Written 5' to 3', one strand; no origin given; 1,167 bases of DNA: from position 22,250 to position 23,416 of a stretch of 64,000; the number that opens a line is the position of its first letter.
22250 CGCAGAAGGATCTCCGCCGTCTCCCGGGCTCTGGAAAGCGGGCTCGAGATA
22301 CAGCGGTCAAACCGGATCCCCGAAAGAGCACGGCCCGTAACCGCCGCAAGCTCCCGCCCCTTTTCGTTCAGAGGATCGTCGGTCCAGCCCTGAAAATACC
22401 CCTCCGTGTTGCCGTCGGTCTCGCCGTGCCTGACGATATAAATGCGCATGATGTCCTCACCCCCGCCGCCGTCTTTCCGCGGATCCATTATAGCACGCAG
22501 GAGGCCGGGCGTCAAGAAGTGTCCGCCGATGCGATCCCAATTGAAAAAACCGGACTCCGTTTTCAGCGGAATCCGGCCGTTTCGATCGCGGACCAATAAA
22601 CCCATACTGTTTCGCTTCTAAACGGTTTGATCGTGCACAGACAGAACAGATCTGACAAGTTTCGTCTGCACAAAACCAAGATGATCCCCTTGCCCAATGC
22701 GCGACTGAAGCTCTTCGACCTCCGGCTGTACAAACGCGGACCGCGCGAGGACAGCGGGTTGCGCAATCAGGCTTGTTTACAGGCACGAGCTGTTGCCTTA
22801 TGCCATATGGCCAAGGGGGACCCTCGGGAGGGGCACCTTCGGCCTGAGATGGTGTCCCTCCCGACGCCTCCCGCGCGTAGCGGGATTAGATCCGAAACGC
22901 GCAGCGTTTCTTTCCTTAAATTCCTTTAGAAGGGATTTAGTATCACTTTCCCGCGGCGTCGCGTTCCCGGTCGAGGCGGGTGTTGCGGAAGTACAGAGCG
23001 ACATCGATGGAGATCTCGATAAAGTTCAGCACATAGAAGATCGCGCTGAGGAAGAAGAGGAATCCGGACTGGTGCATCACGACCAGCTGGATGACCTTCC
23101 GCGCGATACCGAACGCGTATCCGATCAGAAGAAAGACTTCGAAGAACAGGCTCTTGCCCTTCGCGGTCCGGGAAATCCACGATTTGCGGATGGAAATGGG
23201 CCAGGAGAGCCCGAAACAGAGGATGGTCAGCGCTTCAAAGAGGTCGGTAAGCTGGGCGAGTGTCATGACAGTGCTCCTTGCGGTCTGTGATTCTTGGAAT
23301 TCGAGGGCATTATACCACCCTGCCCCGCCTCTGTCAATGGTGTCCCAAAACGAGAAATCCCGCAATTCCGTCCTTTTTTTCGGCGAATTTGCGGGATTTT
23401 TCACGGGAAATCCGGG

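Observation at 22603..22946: Unannotated structured repeat family, copy A: conserved blocks plus compensatory stem changes relative to copy B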

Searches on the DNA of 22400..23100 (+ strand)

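Call 5: search_rna_families(source=window, start=22400, end=23100, threshold=evalue, max_evalue=10)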
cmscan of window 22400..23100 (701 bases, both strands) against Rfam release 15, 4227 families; matches with E-value up to 10: 5.
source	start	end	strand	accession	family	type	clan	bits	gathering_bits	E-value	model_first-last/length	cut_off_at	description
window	22530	22589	-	RF03773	mir-978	Gene; miRNA;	-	16.6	100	3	1-86/86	no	mir-978 microRNA precursor family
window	22808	22866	-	RF02804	PyrR206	Gene; snRNA; snoRNA; HACA-box;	-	16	46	4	1-60/60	no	Pyrobaculum sRNA 206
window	22544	22578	-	RF01345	CRISPR-DR35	Gene; CRISPR;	-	15.5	35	6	1-36/36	no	CRISPR RNA direct repeat element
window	22817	22871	-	RF03481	mir-9014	Gene; miRNA;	-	14.6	63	8.2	1-88/88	no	mir-9014 microRNA precursor family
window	22824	22863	+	RF04157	MIR9486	Gene; miRNA;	-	14.3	100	8.9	1-119/119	no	MIR9486 microRNA precursor family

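Call 80: search_dna_similar(query=window:22603-22946:+, collection=plasmids, mode=distant, max_rows=10)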
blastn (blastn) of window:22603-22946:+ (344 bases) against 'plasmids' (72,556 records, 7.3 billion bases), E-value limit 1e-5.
No match.

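Call 81: search_dna_similar(query=window:22603-22946:+, collection=phages, mode=distant, max_rows=10)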
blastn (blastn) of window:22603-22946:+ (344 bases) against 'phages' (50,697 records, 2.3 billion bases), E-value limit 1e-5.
No match.

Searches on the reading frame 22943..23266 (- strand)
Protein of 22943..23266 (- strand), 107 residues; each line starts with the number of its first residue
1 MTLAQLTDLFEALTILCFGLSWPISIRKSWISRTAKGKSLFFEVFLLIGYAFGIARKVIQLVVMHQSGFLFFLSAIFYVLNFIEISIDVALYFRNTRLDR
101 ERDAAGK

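Call 45: find_encoding_contigs(protein=window:22943-23266:-, flank=3000, max_places=8)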
Protein window:22943-23266:- (107 aa): 11 contigs read that carry it; 8 places shown.
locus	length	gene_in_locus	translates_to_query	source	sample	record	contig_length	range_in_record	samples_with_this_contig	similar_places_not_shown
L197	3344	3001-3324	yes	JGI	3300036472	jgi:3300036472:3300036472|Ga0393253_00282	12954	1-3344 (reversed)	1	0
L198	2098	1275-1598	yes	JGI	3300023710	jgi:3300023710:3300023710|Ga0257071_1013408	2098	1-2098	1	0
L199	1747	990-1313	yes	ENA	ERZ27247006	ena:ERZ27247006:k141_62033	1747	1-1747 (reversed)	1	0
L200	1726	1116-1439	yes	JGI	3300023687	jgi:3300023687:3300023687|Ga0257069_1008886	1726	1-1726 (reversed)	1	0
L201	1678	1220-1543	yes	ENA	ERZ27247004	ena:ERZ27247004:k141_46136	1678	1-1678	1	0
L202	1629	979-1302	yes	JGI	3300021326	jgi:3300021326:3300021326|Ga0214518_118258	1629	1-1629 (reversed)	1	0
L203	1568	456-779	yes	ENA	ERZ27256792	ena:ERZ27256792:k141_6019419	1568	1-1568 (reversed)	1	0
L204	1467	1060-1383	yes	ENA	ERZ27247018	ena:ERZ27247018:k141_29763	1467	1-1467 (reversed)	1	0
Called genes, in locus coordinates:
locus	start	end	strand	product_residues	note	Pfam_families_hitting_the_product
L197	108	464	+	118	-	PF12840:HTH_20 (weak), PF01022:HTH_5, PF12802:MarR_2 (faint)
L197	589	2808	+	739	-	PF00403:HMA, PF00122:E1-E2_ATPase, PF00702:Hydrolase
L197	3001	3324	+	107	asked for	-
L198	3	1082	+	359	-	?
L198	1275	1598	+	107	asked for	-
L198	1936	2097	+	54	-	?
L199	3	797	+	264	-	?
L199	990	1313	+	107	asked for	-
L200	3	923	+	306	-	?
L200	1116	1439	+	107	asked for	-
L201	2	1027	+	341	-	?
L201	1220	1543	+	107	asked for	-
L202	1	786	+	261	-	?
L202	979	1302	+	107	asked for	-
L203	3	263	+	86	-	?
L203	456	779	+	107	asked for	-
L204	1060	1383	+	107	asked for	-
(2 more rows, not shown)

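Call 74: find_homologous_proteins(query=window:22946-23266:-, max_evalue=1e-15)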
Query seq(107 aa) (107 aa): 2287 proteins with E <= 1e-15 among 2379 candidates; the best 120 are listed.
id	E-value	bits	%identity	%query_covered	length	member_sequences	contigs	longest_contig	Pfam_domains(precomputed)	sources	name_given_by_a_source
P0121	5.9e-61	221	98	99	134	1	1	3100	-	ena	-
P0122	1.8e-60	219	95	100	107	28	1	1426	-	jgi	-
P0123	5.4e-55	202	89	100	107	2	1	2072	-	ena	-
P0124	1.1e-54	201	89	100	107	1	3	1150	-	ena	-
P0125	8.5e-53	195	84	100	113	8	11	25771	-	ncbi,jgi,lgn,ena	-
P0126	9.7e-53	194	87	98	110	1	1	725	-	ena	-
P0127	9.7e-52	191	86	99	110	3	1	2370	-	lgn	-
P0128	1.0e-51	191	83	100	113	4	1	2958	-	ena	-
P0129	7.5e-51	188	82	100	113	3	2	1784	-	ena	-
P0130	9.8e-51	188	85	99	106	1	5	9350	-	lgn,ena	-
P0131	1.1e-50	188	79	100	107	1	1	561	-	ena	-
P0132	3.3e-50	186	84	97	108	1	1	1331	-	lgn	-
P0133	3.7e-50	186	84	98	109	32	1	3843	-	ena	-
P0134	5.7e-50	186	83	99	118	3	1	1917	-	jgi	jgi:hypothetical protein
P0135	9.1e-50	185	83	98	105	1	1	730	-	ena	-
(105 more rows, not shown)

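Call 75: find_encoding_contigs(protein=P0121, flank=2500, max_places=3)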
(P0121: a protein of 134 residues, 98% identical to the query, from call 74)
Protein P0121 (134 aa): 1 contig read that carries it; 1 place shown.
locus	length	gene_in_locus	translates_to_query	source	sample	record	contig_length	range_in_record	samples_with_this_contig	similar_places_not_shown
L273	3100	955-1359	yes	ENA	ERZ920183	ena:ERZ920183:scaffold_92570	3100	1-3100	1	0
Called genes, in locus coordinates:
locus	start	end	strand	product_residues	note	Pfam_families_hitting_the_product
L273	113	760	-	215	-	-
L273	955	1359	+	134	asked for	-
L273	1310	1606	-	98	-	PF00216:Bac_DNA_binding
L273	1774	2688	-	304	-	-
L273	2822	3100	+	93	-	?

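Call 76: find_encoding_contigs(protein=P0125, flank=2500, max_places=3)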
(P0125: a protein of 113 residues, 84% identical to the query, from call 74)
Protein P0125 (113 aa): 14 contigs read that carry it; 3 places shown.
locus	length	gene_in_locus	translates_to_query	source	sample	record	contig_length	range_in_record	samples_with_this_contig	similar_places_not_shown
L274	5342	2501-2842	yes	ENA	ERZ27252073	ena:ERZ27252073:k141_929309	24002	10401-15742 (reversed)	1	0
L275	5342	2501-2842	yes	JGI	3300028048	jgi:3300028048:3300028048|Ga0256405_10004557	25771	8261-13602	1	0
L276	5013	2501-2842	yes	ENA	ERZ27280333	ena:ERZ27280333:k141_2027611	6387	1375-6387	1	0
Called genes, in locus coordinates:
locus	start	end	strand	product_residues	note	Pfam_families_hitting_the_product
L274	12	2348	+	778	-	PF00403:HMA, PF00122:E1-E2_ATPase, PF00702:Hydrolase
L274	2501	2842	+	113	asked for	-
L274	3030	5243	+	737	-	-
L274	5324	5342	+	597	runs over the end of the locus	PF01676:Metalloenzyme (faint), PF01663:Phosphodiest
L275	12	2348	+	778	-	PF00403:HMA, PF00122:E1-E2_ATPase, PF00702:Hydrolase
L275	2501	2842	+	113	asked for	-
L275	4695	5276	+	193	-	PF00754:F5_F8_type_C, PF22633:F5_F8_type_C_2 (weak)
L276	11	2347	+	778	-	PF00403:HMA, PF00122:E1-E2_ATPase, PF00702:Hydrolase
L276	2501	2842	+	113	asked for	-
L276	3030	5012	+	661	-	?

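Call 77: find_encoding_contigs(protein=P0123, flank=2500, max_places=3)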
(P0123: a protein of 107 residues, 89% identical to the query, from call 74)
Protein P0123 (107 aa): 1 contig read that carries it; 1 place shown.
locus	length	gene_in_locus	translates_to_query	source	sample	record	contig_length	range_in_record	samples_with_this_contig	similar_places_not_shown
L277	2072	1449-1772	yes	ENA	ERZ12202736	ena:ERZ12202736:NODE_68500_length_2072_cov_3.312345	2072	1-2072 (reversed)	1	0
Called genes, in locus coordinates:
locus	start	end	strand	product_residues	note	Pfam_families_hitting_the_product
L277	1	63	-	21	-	?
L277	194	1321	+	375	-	PF14199:DUF4317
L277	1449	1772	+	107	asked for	-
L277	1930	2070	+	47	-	?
